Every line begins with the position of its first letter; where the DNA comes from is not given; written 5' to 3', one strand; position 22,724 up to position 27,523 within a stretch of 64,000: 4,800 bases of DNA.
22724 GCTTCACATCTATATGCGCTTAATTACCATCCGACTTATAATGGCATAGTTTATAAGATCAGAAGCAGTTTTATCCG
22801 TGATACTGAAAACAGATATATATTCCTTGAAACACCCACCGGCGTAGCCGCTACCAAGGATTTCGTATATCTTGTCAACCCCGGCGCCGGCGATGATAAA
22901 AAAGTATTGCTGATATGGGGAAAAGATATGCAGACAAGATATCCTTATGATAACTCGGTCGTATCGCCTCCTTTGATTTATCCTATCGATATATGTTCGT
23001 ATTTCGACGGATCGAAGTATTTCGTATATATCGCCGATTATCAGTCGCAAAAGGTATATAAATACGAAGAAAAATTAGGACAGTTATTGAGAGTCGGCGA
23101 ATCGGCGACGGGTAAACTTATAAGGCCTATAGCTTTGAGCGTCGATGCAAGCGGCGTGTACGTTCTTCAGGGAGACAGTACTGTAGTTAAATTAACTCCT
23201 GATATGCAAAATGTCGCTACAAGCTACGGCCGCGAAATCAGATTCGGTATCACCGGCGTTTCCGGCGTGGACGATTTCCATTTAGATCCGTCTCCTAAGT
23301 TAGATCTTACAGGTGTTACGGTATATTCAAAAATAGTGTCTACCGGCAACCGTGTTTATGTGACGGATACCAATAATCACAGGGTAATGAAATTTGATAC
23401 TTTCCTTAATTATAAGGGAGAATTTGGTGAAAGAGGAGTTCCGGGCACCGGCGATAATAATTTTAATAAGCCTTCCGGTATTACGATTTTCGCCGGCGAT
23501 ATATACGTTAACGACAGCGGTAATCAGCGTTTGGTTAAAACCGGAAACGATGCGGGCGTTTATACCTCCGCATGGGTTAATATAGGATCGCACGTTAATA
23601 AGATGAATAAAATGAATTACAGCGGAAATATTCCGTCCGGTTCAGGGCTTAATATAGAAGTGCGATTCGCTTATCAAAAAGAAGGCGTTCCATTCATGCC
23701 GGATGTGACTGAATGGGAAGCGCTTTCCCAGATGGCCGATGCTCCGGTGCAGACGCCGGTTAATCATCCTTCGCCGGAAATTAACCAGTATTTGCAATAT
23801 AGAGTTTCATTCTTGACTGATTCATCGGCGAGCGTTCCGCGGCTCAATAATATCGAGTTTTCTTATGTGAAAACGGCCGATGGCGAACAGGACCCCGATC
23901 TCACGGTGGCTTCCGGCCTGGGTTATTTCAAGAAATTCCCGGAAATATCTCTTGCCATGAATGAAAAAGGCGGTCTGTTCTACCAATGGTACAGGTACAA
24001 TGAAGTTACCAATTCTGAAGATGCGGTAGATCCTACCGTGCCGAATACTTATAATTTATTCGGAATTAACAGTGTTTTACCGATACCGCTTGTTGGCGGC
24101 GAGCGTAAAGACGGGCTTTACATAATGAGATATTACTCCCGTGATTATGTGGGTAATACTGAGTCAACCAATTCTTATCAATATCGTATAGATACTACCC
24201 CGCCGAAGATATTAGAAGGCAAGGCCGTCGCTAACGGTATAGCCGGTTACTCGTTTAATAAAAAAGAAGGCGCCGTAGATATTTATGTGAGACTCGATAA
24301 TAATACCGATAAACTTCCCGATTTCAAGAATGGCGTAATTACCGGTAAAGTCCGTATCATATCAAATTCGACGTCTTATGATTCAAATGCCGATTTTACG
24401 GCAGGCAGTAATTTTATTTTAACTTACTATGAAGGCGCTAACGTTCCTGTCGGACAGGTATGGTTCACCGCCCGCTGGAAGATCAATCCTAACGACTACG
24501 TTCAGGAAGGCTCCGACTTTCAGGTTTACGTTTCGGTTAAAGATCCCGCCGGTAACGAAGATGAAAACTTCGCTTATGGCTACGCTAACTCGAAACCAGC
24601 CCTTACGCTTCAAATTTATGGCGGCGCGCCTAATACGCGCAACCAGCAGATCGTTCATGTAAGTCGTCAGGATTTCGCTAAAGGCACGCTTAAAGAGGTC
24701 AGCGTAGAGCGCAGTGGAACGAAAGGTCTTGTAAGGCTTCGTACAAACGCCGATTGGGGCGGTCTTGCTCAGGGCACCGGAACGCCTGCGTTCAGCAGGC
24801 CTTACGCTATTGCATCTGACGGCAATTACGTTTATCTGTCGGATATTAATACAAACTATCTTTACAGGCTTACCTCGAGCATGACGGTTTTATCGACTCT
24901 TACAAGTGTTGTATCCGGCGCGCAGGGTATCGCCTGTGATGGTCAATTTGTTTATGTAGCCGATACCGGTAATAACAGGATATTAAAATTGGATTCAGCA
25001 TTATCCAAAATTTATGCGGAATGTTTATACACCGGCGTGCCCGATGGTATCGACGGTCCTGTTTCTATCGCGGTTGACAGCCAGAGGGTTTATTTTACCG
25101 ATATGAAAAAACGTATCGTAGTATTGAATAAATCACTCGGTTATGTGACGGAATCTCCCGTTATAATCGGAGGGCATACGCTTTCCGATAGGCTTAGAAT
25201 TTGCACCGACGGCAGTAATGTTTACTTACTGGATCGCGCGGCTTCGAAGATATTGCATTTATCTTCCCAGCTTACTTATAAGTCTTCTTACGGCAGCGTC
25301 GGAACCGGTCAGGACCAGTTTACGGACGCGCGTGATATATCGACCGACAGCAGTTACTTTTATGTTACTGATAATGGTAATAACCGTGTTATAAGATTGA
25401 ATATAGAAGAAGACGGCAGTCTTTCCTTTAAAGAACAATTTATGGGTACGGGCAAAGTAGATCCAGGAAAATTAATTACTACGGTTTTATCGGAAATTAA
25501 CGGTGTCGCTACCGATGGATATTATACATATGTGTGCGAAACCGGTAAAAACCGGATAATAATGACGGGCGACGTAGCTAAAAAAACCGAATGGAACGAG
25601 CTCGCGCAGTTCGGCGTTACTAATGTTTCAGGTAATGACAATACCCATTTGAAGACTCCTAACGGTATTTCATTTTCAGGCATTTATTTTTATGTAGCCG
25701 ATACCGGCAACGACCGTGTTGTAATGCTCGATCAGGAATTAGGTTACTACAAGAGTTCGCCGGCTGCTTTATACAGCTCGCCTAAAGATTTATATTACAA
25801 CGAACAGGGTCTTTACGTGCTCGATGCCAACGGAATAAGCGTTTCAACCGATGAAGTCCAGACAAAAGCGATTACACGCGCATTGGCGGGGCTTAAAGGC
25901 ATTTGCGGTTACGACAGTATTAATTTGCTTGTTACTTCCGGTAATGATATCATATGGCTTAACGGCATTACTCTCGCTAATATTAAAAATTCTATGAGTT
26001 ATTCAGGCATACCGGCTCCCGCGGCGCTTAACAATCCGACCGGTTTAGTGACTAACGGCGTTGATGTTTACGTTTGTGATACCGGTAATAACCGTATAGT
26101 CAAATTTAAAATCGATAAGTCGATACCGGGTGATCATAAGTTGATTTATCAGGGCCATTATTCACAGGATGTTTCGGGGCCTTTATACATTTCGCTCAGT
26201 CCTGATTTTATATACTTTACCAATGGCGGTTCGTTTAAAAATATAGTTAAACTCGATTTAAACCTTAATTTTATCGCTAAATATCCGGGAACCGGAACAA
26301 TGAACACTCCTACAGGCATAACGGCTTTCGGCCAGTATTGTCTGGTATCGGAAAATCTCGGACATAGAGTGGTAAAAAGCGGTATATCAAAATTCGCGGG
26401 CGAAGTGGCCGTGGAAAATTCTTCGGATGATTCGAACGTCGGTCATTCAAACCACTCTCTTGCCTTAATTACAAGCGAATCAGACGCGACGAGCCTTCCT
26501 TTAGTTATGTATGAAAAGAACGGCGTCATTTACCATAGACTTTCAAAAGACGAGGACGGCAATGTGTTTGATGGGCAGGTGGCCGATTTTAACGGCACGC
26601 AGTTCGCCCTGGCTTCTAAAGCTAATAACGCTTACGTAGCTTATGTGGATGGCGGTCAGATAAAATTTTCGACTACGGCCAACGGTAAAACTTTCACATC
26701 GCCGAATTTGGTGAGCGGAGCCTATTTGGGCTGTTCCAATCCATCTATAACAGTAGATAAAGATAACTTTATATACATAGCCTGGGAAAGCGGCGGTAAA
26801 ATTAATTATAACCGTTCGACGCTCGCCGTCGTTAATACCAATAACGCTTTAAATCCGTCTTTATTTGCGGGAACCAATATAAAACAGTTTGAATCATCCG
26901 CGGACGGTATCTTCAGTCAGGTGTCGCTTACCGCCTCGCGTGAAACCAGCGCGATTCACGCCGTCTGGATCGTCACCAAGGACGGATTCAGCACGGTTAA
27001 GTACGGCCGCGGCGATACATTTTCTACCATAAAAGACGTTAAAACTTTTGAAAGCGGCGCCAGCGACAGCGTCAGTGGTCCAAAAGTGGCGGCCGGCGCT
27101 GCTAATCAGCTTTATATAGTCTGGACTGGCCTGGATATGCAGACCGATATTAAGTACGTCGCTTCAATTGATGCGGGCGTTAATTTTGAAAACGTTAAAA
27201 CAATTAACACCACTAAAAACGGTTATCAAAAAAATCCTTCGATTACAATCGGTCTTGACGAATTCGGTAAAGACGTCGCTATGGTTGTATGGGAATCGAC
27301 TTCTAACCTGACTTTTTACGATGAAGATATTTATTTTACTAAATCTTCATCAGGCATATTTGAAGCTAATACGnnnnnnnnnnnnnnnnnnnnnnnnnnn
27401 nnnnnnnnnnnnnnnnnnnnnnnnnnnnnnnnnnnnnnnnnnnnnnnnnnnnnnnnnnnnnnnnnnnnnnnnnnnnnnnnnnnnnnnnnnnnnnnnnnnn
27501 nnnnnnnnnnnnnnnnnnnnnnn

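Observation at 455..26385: Approximately eight NHL six-bladed propellers (about 47 blades) in one polypeptide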

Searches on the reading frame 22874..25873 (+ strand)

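Call 21: search_protein_families(library=pfam, proteins=[window:22874-25873:+], max_evalue=0.01)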
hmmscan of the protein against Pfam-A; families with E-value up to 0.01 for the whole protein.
window:22874-25873:+ (1000 aa): 3 families
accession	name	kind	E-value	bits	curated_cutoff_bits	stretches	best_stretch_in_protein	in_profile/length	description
PF01436.27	NHL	-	2.6e-19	68.7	20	2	155-174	9-28/28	NHL repeat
PF08450.18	SGL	-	6.5e-06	26.3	26.3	0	661-711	115-166/246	SMP-30/Gluconolactonase/LRE-like region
PF19077.6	Big_13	-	0.0019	19.1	27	0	533-565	62-93/102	Bacterial Ig-like domain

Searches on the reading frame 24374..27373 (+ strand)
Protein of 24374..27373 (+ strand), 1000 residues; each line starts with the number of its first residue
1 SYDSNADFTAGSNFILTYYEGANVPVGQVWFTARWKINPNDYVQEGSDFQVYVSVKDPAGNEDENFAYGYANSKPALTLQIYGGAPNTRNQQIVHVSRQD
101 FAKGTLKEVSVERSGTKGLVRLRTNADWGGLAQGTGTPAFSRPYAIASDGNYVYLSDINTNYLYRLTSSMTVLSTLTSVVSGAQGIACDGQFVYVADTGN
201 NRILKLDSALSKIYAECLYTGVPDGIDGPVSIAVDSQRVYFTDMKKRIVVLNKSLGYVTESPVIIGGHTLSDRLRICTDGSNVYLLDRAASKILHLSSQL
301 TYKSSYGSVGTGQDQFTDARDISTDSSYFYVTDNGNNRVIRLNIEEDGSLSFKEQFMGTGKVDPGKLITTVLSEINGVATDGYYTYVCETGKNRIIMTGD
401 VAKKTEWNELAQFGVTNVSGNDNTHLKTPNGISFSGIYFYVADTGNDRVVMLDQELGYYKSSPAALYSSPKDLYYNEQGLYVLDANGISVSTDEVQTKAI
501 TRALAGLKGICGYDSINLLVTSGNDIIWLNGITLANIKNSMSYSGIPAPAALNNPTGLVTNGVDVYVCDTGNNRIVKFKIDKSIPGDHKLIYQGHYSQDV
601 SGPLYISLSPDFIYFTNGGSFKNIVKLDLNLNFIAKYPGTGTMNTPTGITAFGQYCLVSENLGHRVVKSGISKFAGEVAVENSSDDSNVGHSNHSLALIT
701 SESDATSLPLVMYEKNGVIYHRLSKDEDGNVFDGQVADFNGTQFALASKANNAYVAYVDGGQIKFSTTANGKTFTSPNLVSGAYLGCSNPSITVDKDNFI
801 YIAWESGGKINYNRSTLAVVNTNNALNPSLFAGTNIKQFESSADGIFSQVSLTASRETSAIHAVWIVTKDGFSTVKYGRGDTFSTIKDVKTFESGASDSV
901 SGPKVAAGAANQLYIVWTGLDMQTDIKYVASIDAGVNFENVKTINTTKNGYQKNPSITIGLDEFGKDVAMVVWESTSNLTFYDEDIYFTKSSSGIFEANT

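Call 4: search_protein_families(library=pfam, proteins=[window:24374-27373:+], max_evalue=0.01)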
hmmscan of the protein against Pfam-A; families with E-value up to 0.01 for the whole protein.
window:24374-27373:+ (1000 aa): 2 families
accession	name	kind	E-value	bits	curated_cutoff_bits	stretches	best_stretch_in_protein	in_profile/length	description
PF01436.27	NHL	-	2.5e-13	49.8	20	1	552-578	1-28/28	NHL repeat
PF24338.1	DUF7506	-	0.0022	18.4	27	0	545-580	47-79/95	Domain of unknown function (DUF7506)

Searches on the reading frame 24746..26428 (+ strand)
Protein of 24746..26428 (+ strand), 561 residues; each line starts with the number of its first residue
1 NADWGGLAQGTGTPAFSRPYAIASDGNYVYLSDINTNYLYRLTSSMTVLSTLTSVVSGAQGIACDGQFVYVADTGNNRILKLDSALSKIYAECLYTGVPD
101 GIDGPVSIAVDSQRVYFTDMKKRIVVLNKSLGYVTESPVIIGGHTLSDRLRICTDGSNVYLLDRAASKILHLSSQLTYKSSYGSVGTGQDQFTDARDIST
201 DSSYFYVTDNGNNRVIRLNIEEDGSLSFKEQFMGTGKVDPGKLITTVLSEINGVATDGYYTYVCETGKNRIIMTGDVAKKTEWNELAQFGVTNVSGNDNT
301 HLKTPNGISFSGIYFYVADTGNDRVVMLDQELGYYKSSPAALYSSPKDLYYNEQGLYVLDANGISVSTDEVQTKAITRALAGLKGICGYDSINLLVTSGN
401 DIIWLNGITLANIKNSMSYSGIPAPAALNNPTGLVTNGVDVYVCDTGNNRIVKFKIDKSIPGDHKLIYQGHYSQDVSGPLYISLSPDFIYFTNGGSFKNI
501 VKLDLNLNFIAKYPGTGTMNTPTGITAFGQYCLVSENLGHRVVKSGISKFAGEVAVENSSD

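Call 73: search_solved_structures(query=window:24746-26428:+, max_evalue=0.01)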
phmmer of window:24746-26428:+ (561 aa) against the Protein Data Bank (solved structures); distinct sequences matched with E-value up to 0.01: 29.
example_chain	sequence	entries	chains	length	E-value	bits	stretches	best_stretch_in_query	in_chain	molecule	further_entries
3wwa_A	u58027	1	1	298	7.1e-14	54.6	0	426-455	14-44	Pizza7H protein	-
6f0t_A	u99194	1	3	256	1.7e-13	53.3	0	426-455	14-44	Pizza6-SFW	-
6qsd_A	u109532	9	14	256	2e-13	53.1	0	426-455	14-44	Pizza6S | Pizza6-S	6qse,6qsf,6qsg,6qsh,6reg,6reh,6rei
6ren_A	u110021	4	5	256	2.4e-13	52.8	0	426-454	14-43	3fPizza6-SH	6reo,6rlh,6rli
6rej_A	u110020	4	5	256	2.5e-13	52.8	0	426-455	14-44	Pizza6-SH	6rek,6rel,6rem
7zq2_A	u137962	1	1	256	1e-12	50.8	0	426-455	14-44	Pizza6-RSH-TSH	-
7zqg_A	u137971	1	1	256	1.6e-12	50.1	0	426-455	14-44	Pizza6-KSH-TSH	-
7zpz_A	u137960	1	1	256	2e-12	49.8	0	426-455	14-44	Pizza6-TSR-TSH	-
7zpw_A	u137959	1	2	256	2.4e-12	49.5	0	426-455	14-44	Pizza6-TSK-TSH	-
7zph_A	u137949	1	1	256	2.9e-12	49.3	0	426-455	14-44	Pizza6-TNK-RSH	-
3ww9_A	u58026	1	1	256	3.1e-12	49.2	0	426-454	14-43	pizza6 protein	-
6f0s_A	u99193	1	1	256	3.4e-12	49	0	426-455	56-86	Pizza6-SYW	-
1rwi_B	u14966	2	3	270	4.9e-12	48.5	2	17-126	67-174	Serine/threonine-protein kinase pknD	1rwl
7zcj_A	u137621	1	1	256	1.1e-11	47.4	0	426-454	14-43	Pizza6-TNH-TSH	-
6i38_A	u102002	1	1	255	2.9e-11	45.9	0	426-455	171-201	nv2Pizza6-AYW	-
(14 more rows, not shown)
